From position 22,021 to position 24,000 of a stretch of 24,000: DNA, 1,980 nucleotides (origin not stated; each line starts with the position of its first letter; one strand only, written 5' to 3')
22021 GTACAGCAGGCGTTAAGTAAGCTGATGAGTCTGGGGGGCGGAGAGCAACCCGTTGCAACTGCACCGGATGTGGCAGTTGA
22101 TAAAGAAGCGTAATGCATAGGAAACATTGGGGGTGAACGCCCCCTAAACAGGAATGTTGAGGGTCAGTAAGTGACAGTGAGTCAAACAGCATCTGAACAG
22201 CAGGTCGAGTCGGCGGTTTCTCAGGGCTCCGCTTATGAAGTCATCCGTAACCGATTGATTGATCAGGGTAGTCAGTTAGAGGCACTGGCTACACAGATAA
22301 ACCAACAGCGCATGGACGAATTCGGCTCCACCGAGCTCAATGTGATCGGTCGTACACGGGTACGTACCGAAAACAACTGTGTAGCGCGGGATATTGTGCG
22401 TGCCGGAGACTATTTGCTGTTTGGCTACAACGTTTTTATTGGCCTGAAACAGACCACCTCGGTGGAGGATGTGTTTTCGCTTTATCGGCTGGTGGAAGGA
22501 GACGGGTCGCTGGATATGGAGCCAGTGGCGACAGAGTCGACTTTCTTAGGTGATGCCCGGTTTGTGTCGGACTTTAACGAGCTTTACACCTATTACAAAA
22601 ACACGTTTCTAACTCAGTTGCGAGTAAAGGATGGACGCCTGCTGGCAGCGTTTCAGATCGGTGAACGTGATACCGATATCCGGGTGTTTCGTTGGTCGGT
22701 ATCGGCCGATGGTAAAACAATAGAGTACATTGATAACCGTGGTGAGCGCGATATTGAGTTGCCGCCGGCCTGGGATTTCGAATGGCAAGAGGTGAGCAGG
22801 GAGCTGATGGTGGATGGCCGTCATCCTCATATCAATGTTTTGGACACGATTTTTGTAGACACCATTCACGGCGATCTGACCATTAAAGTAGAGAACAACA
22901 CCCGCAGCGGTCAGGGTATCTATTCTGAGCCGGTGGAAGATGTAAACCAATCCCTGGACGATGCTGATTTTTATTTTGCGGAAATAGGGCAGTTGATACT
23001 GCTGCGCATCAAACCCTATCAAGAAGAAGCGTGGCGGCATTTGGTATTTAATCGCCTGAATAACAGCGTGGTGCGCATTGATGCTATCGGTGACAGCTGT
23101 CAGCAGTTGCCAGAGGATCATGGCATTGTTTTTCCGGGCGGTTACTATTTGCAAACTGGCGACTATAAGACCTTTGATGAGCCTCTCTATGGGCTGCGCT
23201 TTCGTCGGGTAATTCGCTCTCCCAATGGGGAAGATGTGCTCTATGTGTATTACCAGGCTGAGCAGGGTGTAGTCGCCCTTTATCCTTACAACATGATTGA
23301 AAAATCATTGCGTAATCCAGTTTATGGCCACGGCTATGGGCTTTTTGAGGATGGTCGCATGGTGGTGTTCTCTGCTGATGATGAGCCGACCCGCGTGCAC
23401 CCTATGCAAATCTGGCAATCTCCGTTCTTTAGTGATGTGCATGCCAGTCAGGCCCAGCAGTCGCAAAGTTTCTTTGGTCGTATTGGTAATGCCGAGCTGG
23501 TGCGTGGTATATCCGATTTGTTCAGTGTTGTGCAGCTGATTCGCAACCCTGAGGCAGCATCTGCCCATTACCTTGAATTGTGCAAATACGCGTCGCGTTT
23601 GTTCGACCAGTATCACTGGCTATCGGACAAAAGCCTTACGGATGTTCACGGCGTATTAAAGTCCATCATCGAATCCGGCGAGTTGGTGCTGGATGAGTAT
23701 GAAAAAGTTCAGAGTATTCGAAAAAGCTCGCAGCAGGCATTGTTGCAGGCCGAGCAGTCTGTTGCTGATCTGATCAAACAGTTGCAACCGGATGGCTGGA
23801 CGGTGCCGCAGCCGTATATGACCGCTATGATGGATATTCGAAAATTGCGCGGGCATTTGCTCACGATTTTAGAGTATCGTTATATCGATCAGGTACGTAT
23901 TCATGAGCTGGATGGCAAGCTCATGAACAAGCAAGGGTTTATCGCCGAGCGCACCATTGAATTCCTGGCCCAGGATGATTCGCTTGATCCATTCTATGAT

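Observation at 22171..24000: Large open-ended ORF missing from the ORF track: coiled coil, propeller-like beta region and helical region, probably the N-terminal part of a giant ATPase-type protein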

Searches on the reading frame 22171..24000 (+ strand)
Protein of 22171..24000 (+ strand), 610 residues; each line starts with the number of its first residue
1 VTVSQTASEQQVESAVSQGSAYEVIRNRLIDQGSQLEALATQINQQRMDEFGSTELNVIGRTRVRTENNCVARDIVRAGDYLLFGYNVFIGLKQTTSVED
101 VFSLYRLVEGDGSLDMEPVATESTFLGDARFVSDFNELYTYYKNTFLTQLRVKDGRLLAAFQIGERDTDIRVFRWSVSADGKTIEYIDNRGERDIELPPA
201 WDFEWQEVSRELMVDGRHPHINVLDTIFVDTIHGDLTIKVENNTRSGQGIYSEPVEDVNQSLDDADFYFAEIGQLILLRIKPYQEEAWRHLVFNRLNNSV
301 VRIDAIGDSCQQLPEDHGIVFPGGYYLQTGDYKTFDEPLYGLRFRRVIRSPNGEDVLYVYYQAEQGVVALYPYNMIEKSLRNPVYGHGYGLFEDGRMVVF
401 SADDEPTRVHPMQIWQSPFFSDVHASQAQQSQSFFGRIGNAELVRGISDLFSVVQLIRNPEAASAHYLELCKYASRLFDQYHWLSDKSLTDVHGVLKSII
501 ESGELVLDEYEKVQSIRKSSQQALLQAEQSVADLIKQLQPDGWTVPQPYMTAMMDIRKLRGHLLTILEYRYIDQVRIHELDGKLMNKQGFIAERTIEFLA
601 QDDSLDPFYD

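Call 4: search_protein_families(library=pfam, proteins=[window:22171-24000:+], max_evalue=0.01)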
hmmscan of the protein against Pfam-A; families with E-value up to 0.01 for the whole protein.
window:22171-24000:+ (610 aa): 1 family
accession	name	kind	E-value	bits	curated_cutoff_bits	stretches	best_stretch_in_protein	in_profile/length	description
PF12458.13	DUF3686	-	3.4e-203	675.6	25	1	36-482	2-448/448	ATPase involved in DNA repair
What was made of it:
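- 22171..24000 (+): First 610 codons of an open-ended gene for a DUF3686-DUF7902-AAA+ ATPase. By orthology the full length is about 1,756 aa, so roughly 3.4 kb lies beyond the window. Pfam DUF3686 E = 3.4e-203 (call 4).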

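Call 5: search_protein_families(library=ncbifam, proteins=[window:22171-24000:+], max_evalue=0.01)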
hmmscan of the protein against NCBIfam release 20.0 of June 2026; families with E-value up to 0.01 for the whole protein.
window:22171-24000:+ (610 aa): 1 family
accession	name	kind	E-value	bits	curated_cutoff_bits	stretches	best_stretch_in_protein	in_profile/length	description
NF002137.0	PRK00977.1-1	equivalog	0.0087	15.9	94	0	499-536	24-65/80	exodeoxyribonuclease VII small subunit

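Call 6: find_homologous_proteins(query=window:22171-24000:+)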
Query window:22171-24000:+ (610 aa): 580 proteins with E <= 0.001 among 8000 candidates; the best 120 are listed.
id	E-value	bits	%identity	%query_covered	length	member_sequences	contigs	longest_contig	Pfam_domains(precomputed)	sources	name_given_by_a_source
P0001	9.5e-242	822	57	99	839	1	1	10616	PF12458.14,PF25472.2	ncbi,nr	ncbi:MAG: DNA repair ATPase, partial [Algicola sp.]|nr:DNA repair ATPase [Algicola sp.]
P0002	4.8e-233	793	57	98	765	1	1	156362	PF12458.14,PF25472.2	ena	-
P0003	1.7e-231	788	56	100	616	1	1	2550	PF12458.14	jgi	jgi:hypothetical protein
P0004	2.8e-231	787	57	98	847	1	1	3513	PF12458.14,PF25472.2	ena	-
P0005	2.9e-231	787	55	99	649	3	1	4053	PF12458.14,PF25472.2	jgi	jgi:hypothetical protein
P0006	3.1e-231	787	56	98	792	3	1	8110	PF12458.14,PF25472.2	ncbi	-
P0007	4.0e-231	787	56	99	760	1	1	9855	PF12458.14,PF25472.2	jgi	jgi:hypothetical protein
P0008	6.7e-230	783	56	99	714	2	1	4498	PF12458.14,PF25472.2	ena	-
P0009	1.8e-229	781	58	94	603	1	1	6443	PF12458.14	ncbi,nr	ncbi:MAG: repair protein, partial [Cellvibrio sp.]|nr:repair protein [Cellvibrio sp.]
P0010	3.2e-229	781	57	98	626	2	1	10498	PF12458.14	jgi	jgi:hypothetical protein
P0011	5.0e-229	780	56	100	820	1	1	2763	PF12458.14,PF25472.2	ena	-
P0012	5.3e-229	780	56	98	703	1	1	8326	PF12458.14,PF25472.2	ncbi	ncbi:DNA repair protein, partial [Oleispira antarctica]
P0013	1.2e-228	779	55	100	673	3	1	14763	PF12458.14,PF25472.2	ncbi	-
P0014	3.0e-228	777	56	98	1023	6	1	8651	PF12458.14,PF25472.2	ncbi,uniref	ncbi:DNA repair ATPase, partial [Pseudomonas fluvialis]|uniref:DNA repair ATPase n=1 Tax=Pseudomonas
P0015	7.6e-227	773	55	98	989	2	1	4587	PF12458.14,PF25472.2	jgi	-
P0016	9.1e-227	772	55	99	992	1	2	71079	PF12458.14,PF25472.2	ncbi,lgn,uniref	ncbi:DNA repair ATPase [Providencia rettgeri]|uniref:DNA repair ATPase n=1 Tax=Providencia rettgeri 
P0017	2.8e-226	771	55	98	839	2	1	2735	PF12458.14,PF25472.2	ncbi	ncbi:MAG: DNA repair protein, partial [Moraxellaceae bacterium]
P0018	3.8e-226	770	55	100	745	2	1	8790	PF12458.14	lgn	-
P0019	5.0e-226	770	55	98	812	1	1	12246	PF12458.14,PF25472.2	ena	-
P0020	1.2e-225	769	55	99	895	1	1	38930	PF12458.14,PF25472.2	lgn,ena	-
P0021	1.8e-225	768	55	100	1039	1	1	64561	PF12458.14,PF25472.2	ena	-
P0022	2.3e-225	768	59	93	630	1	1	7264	PF12458.14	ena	-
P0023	2.7e-225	768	54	99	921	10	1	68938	PF12458.14,PF25472.2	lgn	-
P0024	6.1e-225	766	56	100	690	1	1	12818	PF12458.14,PF25472.2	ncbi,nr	ncbi:MAG: DNA repair protein, partial [Pseudomonas sp.]|nr:DNA repair protein [Pseudomonas sp.]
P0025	7.2e-224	763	55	100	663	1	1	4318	PF12458.14,PF25472.2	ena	-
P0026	8.9e-224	763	55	100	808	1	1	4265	PF12458.14,PF25472.2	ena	-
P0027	1.2e-222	759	54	99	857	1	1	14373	PF12458.14,PF25472.2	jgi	-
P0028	1.3e-222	759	56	98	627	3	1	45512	PF12458.14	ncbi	ncbi:MAG: DNA repair ATPase, partial [Thiolinea sp.]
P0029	1.6e-222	758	55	100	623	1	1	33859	PF12458.14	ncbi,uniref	ncbi:DNA repair protein, partial [Pseudomonas sp. A-1]|uniref:DNA repair ATPase n=1 Tax=Pseudomonas 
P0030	2.3e-222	758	58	90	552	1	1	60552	PF12458.14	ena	-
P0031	2.8e-220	751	55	99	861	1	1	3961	PF12458.14,PF25472.2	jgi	-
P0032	3.3e-220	751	53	100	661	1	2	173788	PF12458.14,PF25472.2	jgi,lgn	jgi:hypothetical protein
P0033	1.7e-217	742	54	98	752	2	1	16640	PF12458.14,PF25472.2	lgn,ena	-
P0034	7.9e-217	740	56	97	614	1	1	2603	PF12458.14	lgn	-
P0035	5.1e-216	737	53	99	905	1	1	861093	PF12458.14,PF25472.2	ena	-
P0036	7.0e-216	736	53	99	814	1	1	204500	PF12458.14,PF25472.2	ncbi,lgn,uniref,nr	ncbi:DNA repair ATPase [Alkalisalibacterium limincola]|uniref:DNA repair ATPase n=1 Tax=Alkalisaliba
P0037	2.2e-215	735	55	99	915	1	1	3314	PF12458.14,PF25472.2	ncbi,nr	ncbi:MAG TPA: DNA repair ATPase, partial [Lysobacter sp.]|nr:DNA repair ATPase [Lysobacter sp.]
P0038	9.8e-215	733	53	98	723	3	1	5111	PF12458.14,PF25472.2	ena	-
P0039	1.3e-213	729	57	93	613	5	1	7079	PF12458.14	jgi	jgi:hypothetical protein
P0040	2.8e-212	725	53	99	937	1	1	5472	PF12458.14,PF25472.2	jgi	jgi:hypothetical protein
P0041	2.2e-211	722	54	97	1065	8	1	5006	PF12458.14,PF25472.2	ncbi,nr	ncbi:MAG: DNA repair protein, partial [Gammaproteobacteria bacterium]|nr:DNA repair protein [Gammapr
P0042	2.1e-210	718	63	79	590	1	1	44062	PF12458.14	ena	-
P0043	2.4e-210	718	52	100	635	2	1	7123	PF12458.14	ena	-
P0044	2.7e-210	718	58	88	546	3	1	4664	PF12458.14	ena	-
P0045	4.0e-209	714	54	98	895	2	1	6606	PF12458.14,PF25472.2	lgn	-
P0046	6.7e-209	713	51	99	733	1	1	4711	PF12458.14,PF25472.2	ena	-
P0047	7.1e-209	713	53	98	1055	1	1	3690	PF12458.14,PF25472.2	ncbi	-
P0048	1.7e-208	712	58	87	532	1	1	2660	PF12458.14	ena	-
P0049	2.4e-208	712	52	98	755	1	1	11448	PF12458.14,PF25472.2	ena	-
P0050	5.3e-208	710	54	95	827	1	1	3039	PF12458.14,PF25472.2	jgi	jgi:hypothetical protein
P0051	4.0e-206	704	58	84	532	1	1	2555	PF12458.14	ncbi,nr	ncbi:MAG TPA: DNA repair ATPase, partial [Pseudomonas sp.]|nr:DNA repair ATPase [Pseudomonas sp.]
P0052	4.5e-206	704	51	99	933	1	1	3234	PF12458.14,PF04108.18,PF25472.2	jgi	-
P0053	4.5e-206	704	57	86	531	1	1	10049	PF12458.14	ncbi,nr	ncbi:MAG TPA: DNA repair ATPase, partial [Cellvibrio sp.]|nr:DNA repair ATPase [Cellvibrio sp.]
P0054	1.7e-204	699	50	99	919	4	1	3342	PF12458.14,PF25472.2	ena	-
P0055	2.0e-204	699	51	99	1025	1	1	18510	PF12458.14,PF25472.2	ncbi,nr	ncbi:MAG: DNA repair ATPase, partial [Xanthomonadales bacterium]|nr:DNA repair ATPase [Xanthomonadal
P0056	2.1e-203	695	51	98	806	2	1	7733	PF12458.14,PF25472.2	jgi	-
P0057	1.3e-202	693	61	80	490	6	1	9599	PF12458.14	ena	-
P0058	2.0e-202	692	50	98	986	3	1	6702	PF12458.14,PF25472.2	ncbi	-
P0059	1.1e-200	686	57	83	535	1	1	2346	PF12458.14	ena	-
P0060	7.8e-200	683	60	78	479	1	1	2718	PF12458.14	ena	-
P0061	1.2e-199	683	50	99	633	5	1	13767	PF12458.14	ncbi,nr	ncbi:MAG: ATPase [Moraxellaceae bacterium]|nr:ATPase [Moraxellaceae bacterium]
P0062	8.8e-199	680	51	100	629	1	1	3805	PF12458.14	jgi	jgi:hypothetical protein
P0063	1.4e-198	679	50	100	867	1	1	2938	PF12458.14,PF25472.2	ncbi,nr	ncbi:MAG: DNA repair ATPase, partial [Zoogloeaceae bacterium]|nr:DNA repair ATPase [Zoogloeaceae bac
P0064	9.9e-198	677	51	98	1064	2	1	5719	PF12458.14,PF25472.2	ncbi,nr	ncbi:MAG TPA: DNA repair ATPase, partial [Chitinolyticbacter sp.]|nr:DNA repair ATPase [Chitinolytic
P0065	1.3e-196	673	50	97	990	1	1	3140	PF12458.14,PF25472.2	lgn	-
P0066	1.4e-196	673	57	85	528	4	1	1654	PF12458.14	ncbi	ncbi:MAG: DNA repair ATPase, partial [Stenotrophomonas sp.]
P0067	1.7e-196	672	54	94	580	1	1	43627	PF12458.14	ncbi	ncbi:MAG: DNA repair ATPase, partial [Gammaproteobacteria bacterium]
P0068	1.9e-196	672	49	99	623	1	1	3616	PF12458.14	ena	-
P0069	2.6e-196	672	58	82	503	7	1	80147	PF12458.14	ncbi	ncbi:TPA: DNA repair ATPase, partial [Providencia alcalifaciens]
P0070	4.8e-196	671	49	100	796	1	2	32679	PF12458.14,PF25472.2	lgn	-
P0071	1.0e-195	670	56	87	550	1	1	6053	PF12458.14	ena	-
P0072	5.4e-195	667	49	99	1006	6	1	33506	PF12458.14,PF25472.2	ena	-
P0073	7.1e-194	664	50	97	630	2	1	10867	PF12458.14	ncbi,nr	ncbi:MAG TPA: DNA repair ATPase, partial [Myxococcus sp.]|nr:DNA repair ATPase [Myxococcus sp.]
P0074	6.1e-193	661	56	85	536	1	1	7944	PF12458.14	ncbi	ncbi:DNA repair ATPase [Kaarinaea lacus]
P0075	7.0e-193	660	53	85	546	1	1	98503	PF12458.14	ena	-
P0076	8.0e-193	660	53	87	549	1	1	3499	PF12458.14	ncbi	ncbi:MAG: DNA repair ATPase, partial [Rhodanobacter sp.]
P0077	5.0e-192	658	48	98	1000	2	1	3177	PF12458.14,PF25472.2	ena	-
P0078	1.0e-190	653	61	76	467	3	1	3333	PF12458.14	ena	-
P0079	5.9e-190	651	50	92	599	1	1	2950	PF12458.14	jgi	-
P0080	6.0e-190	651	51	98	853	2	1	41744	PF12458.14,PF25472.2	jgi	jgi:hypothetical protein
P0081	2.4e-189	649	55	87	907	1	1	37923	PF12458.14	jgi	jgi:hypothetical protein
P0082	3.8e-189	648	49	100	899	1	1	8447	PF12458.14,PF25472.2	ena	-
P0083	9.7e-189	647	61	72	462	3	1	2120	PF12458.14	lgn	-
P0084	6.7e-188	644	48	99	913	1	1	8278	PF12458.14,PF25472.2,PF13453.12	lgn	-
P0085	9.1e-188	644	48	99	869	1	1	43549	PF12458.14,PF25472.2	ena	-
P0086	1.1e-187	643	62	73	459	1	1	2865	PF12458.14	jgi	jgi:hypothetical protein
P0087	3.2e-187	642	48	97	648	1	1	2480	PF12458.14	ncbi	ncbi:MAG: DNA repair ATPase, partial [Bradymonadaceae bacterium]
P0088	4.3e-187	641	48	97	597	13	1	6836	PF12458.14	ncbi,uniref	ncbi:DNA repair ATPase, partial [Pseudoalteromonas marina]|uniref:DNA repair ATPase n=1 Tax=Pseudoal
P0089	3.7e-186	638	49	99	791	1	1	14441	PF12458.14,PF25472.2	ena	-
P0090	9.6e-186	637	47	99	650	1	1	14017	PF12458.14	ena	-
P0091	1.8e-185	636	60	75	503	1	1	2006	PF12458.14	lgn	-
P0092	1.9e-184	633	47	99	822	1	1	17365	PF12458.14,PF25472.2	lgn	-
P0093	5.3e-184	631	45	99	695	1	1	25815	PF12458.14,PF25472.2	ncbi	-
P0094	6.4e-184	631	46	99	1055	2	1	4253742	PF12458.14,PF25472.2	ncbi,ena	-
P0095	1.7e-183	630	46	98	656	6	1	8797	PF12458.14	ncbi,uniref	ncbi:DNA repair ATPase, partial [Marinobacter sp. KMM 10035]|uniref:DNA repair ATPase n=1 Tax=Marino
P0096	2.4e-182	626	47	98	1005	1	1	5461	PF12458.14,PF25472.2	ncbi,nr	ncbi:MAG TPA: DNA repair ATPase, partial [Thermoanaerobaculia bacterium]|nr:DNA repair ATPase [Therm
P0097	3.1e-182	625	47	97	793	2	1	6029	PF12458.14,PF25472.2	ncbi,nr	ncbi:MAG TPA: DNA repair ATPase, partial [Thermoanaerobaculia bacterium]|nr:DNA repair ATPase [Therm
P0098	3.2e-182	625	47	98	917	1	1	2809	PF12458.14,PF25472.2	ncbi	ncbi:MAG TPA: DNA repair ATPase, partial [Thermoanaerobaculia bacterium]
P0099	7.6e-182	624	48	97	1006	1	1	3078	PF12458.14,PF25472.2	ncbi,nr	ncbi:MAG TPA: DNA repair ATPase, partial [Thermoanaerobaculia bacterium]|nr:DNA repair ATPase [Therm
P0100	1.5e-181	623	51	91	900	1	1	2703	PF12458.14,PF25472.2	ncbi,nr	ncbi:MAG: DNA repair ATPase, partial [Myxococcales bacterium]|nr:DNA repair ATPase [Myxococcales bac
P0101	3.0e-181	622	47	98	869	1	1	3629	PF12458.14,PF25472.2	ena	-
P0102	7.0e-181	621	58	75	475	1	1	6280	PF12458.14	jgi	-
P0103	1.8e-180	620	47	98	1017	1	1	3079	PF12458.14,PF25472.2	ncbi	ncbi:MAG TPA: DNA repair ATPase, partial [Thermoanaerobaculia bacterium]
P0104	2.0e-180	619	60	72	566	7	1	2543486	PF12458.14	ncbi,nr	ncbi:DNA repair ATPase [Pseudomonas aeruginosa]|nr:DNA repair ATPase [Pseudomonas aeruginosa]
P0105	8.3e-180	617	46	100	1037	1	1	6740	PF12458.14,PF25472.2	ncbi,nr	ncbi:MAG: DNA repair ATPase [Deltaproteobacteria bacterium]|nr:DNA repair ATPase [Nannocystaceae bac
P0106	1.1e-179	617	46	97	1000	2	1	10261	PF12458.14,PF25472.2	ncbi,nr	ncbi:MAG: DNA repair ATPase, partial [Myxococcales bacterium]|nr:DNA repair ATPase [Myxococcales bac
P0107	1.3e-179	617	60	73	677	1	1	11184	PF12458.14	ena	-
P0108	1.4e-179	617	49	97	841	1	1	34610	PF12458.14,PF25472.2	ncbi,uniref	ncbi:DNA repair ATPase, partial [Asanoa siamensis]|uniref:DNA repair ATPase n=1 Tax=Asanoa siamensis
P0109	1.6e-179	616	56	78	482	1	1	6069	PF12458.14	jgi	-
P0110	4.0e-179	615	47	100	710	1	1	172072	PF12458.14,PF25472.2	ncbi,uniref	ncbi:DNA repair ATPase [Deinococcus lacus]|uniref:DNA repair ATPase n=1 Tax=Deinococcus lacus TaxID=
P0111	5.9e-179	615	62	67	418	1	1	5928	PF12458.14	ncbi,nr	ncbi:MAG: DNA repair ATPase, partial [Oleiphilaceae bacterium]|nr:DNA repair ATPase [Oleiphilaceae b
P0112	9.4e-179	614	59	74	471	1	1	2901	PF12458.14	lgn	-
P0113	1.2e-178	613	44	99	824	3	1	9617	PF12458.14,PF25472.2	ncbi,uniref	ncbi:DNA repair ATPase, partial [Halomonas sp. 707D7]|uniref:DNA repair ATPase n=2 Tax=unclassified 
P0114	1.4e-178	613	50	93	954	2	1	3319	PF12458.14,PF25472.2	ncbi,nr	ncbi:MAG TPA: DNA repair ATPase, partial [Asanoa sp.]|nr:DNA repair ATPase [Asanoa sp.]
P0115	1.6e-178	613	48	97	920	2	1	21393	PF12458.14,PF25472.2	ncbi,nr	ncbi:MAG TPA: DNA repair ATPase, partial [Micromonospora sp.]|nr:DNA repair ATPase [Micromonospora s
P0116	2.8e-178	612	48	97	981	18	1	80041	PF12458.14,PF25472.2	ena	-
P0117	3.9e-178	612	48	91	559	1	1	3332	PF12458.14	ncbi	ncbi:MAG: DNA repair ATPase, partial [Myxococcota bacterium]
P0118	8.7e-178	611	47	97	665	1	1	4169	PF12458.14,PF25472.2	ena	-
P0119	1.8e-177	610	45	100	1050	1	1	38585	PF12458.14,PF25472.2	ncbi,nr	ncbi:MAG: DNA repair ATPase, partial [Acidobacteria bacterium]|nr:DNA repair ATPase [Acidobacteriota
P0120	5.0e-177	608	47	100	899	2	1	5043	PF12458.14,PF25472.2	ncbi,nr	ncbi:MAG TPA: DNA repair ATPase, partial [Umezawaea sp.]|nr:DNA repair ATPase [Umezawaea sp.]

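Call 8: find_related_loci(query=window:22171-24000:+, collection=genome_contigs, flank=10000)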
Query window:22171-24000:+ (610 aa) in genome_contigs; peptide patterns used: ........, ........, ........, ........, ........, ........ (x = any residue, [..] = any of these).
240 stretches matched a pattern; 216 encode a relative of the query (tblastn E <= 1e-3); the best 80 are kept; 80 distinct loci.
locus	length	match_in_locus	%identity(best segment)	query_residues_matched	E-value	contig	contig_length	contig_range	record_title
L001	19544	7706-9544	85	3-610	0e+0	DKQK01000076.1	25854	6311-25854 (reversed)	MAG TPA_asm: Gammaproteobacteria bacterium UBA7310 UBA7310_contig_4752, whole genome shotgun sequence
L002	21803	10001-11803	85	10-610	0e+0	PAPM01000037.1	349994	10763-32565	MAG: Pseudomonadales bacterium isolate SP163 MHASMcontig_1041035, whole genome shotgun sequence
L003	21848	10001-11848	83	3-610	0e+0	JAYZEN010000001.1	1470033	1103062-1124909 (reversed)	MAG: Pseudomonadota bacterium isolate XB_MAG143 DB_MAG143_0001, whole genome shotgun sequence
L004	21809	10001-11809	84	8-610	0e+0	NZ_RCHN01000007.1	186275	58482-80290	MAG: Ketobacter sp. isolate BinB_TS13_700 Aliialcanivorax.sp.TS13_700_metal_reducer_ctg7, whole genome shotgun sequence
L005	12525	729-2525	71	11-609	0e+0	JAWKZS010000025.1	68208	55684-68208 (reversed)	MAG: Gammaproteobacteria bacterium isolate AC2.38 AC2.38.fa-25, whole genome shotgun sequence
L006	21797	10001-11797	70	11-609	0e+0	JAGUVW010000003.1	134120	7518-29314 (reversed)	MAG: Pseudomonadales bacterium isolate DeMMO5_2 c_000000024117, whole genome shotgun sequence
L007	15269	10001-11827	65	2-610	0e+0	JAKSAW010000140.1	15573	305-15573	MAG: Pseudomonadales bacterium isolate MAG.120 k141_4219463, whole genome shotgun sequence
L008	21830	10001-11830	58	4-608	0e+0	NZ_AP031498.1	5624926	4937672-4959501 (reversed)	Maricurvus nonylphenolicus strain KU41E chromosome, complete genome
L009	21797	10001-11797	59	12-610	0e+0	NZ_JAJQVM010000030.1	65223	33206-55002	Marinibactrum halimedae strain NBRC 110095 Scaffold30_1, whole genome shotgun sequence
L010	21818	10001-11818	56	3-608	0e+0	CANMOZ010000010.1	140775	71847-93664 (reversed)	uncultured Saccharospirillaceae bacterium isolate 4-626-3Z.fasta genome assembly, contig: NODE_10, whole genome shotgun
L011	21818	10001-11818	57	5-610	0e+0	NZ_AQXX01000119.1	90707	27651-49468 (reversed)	Hahella ganghwensis DSM 17046 F566DRAFT_scaffold00026.26_C, whole genome shotgun sequence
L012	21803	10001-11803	57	8-608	0e+0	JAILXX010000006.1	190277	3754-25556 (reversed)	MAG: Cellvibrionaceae bacterium isolate PHBVgamm5 PHBVgamm5_contig_6, whole genome shotgun sequence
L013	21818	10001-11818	57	5-610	0e+0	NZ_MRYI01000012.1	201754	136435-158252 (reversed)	Hahella sp. CCB-MM4 Scaffold12, whole genome shotgun sequence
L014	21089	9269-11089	57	3-609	0e+0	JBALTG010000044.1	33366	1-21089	MAG: Motiliproteus sp. isolate 1NakV-04 NODE_44_length_33366_cov_8.784403, whole genome shotgun sequence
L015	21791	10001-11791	56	12-608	0e+0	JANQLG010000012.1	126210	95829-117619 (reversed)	MAG: Spongiibacteraceae bacterium isolate PL25a_bin.51 k99_5412331, whole genome shotgun sequence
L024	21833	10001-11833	56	1-608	0e+0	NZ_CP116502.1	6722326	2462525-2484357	Pseudomonas danubii strain JDS02PS016 chromosome, complete genome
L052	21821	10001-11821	53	5-605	0e+0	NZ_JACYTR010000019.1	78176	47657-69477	Pseudomarimonas arenosa strain CAU 1598 contig19, whole genome shotgun sequence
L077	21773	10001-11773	47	18-607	0e+0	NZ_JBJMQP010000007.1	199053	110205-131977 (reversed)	MAG: Hyalangium sp. isolate H3_16_all_fractions_metab_25_68_0 k255_264893, whole genome shotgun sequence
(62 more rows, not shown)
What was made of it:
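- Identity is similar across distant phyla (46-58%), which suggests horizontal transfer (call 8).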

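Call 11: search_protein_families(library=pfam, proteins=[L004:9953-15250:+, L004:15328-17193:+, L004:7868-9937:+, L004:7179-7829:+, L004:17215-18399:-], max_evalue=0.01)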
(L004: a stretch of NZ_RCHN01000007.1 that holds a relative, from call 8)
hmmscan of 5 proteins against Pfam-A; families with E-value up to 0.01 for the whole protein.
L004:9953-15250:+ (1765 aa): 7 families
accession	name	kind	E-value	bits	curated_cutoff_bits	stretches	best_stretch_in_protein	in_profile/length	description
PF12458.13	DUF3686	-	2.3e-202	672.9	25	1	45-491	2-448/448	ATPase involved in DNA repair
PF25472.1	DUF7902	-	9.4e-22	77.5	26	1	613-695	2-84/85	Domain of unknown function (DUF7902)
PF00004.35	AAA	-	5e-07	30.7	21.2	1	1299-1376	2-70/131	ATPase family associated with various cellular activities (AAA)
PF07728.20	AAA_5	-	3.4e-06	27.6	22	1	1298-1425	2-127/139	AAA domain (dynein-related subfamily)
PF13401.12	AAA_22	-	0.00037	21.3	27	1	1296-1389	6-110/130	AAA domain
PF04108.17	ATG17_like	-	0.00038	20.5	43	1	470-706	13-252/355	Autophagy protein ATG17-like domain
PF05496.18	RuvB_N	-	0.0045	17.2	27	0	1288-1336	26-74/159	Holliday junction DNA helicase RuvB P-loop domain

L004:15328-17193:+ (621 aa): 2 families
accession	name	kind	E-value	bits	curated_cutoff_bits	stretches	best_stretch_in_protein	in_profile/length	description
PF00999.27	Na_H_Exchanger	-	3.1e-40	138.6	26.2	1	17-392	5-375/375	Sodium/hydrogen exchanger, transmembrane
PF02254.24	TrkA_N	-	1.2e-07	32.4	23.8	1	405-496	3-94/116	TrkA-N domain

L004:7868-9937:+ (689 aa): 0 families

L004:7179-7829:+ (216 aa): 0 families

L004:17215-18399:- (394 aa): 0 families
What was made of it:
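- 23434..24000 (+): Residues 422-610: helical domain. It covers the end of DUF3686 and the lead-in to DUF7902, which starts just beyond the window in orthologs. DUF7902 lies at residues 613-695 of the L004 ortholog (call 11).
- On Vps4 / classical AAA clade: PF00004 matches profile positions 2-70 of 131 only (call 11).
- On MoxR family (AAA_5 type): AAA_5 scores 27.6 bits against a cut-off of 22 and covers profile positions 2-127 of 139 (call 11).
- On DNA repair ATPases (database label): Pfam found no such domain on the full-length ortholog (call 11).
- Closest known: MoxR-type AAA+ chaperones. Same: Pfam AAA_5 covers profile positions 2-127 of 139 and scores above its cut-off (call 11).
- Pfam found no nucleic-acid-binding, nuclease or helicase domain on the full-length ortholog (call 11).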

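Call 14: search_protein_families(library=padloc, proteins=[L004:9953-15250:+], max_evalue=0.01)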
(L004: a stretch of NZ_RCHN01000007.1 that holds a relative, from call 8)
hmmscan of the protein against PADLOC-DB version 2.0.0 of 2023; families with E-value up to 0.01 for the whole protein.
L004:9953-15250:+ (1765 aa): 1 family
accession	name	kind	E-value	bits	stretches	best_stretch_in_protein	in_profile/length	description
PDLC04232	IetA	-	0.0076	13.7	1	1193-1326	26-147/330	-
